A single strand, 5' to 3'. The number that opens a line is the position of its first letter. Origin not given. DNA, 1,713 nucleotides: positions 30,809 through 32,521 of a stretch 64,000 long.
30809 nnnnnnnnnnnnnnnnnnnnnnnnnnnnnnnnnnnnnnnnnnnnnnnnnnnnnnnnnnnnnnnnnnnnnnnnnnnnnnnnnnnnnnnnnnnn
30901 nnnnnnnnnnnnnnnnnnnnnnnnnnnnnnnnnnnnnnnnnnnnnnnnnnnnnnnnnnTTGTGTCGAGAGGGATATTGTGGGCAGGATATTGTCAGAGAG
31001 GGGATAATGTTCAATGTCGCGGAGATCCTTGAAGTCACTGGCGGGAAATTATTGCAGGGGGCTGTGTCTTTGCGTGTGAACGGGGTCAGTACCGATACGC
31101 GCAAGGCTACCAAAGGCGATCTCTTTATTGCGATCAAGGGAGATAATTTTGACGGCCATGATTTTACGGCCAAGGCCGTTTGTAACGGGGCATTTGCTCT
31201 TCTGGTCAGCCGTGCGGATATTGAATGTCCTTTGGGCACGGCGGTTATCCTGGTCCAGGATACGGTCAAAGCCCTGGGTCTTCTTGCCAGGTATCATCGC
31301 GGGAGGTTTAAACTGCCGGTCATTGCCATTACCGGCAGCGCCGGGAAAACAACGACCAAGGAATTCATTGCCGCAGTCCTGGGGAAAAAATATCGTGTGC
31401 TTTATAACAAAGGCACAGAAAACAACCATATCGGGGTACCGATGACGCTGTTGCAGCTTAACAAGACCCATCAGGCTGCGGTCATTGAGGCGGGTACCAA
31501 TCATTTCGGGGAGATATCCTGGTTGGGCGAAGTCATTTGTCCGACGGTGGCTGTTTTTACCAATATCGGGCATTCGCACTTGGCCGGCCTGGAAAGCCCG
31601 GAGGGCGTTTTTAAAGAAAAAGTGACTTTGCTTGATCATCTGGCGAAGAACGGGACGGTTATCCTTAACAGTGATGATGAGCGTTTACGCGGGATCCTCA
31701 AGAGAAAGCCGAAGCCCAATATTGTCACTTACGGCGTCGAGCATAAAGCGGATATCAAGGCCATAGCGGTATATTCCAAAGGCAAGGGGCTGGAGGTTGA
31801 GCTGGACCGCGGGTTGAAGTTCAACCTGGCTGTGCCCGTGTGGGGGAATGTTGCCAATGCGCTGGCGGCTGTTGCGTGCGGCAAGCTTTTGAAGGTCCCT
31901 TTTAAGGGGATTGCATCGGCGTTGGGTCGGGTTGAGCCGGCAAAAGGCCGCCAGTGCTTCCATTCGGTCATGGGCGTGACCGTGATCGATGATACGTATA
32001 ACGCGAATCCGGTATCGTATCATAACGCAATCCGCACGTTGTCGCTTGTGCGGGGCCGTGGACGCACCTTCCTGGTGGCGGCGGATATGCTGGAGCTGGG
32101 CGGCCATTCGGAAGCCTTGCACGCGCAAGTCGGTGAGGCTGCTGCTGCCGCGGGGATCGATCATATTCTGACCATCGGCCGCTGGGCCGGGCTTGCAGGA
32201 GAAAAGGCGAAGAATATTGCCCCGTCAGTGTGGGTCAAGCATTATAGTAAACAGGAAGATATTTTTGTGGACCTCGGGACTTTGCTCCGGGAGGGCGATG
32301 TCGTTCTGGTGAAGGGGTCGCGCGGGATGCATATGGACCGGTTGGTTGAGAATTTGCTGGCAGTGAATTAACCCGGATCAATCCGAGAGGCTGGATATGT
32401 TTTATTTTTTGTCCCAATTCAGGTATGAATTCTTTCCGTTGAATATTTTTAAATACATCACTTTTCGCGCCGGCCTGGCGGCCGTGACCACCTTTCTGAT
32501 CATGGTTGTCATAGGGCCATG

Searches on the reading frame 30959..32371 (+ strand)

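Call 27: search_protein_families(library=pfam, proteins=[window:30959-32371:+], max_evalue=0.00001)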
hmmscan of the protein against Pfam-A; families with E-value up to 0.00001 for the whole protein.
window:30959-32371:+ (470 aa): 3 families
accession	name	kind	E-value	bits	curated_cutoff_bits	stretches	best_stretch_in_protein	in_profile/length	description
PF08245.18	Mur_ligase_M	-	4.7e-41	141.4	24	1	124-307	1-199/200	Mur ligase middle domain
PF02875.26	Mur_ligase_C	-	8.8e-17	62.6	28.4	1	334-455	6-127/127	Mur ligase, glutamate ligase domain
PF01225.30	Mur_ligase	-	5.1e-09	36.8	21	1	40-112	2-93/95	Mur ligase family, catalytic domain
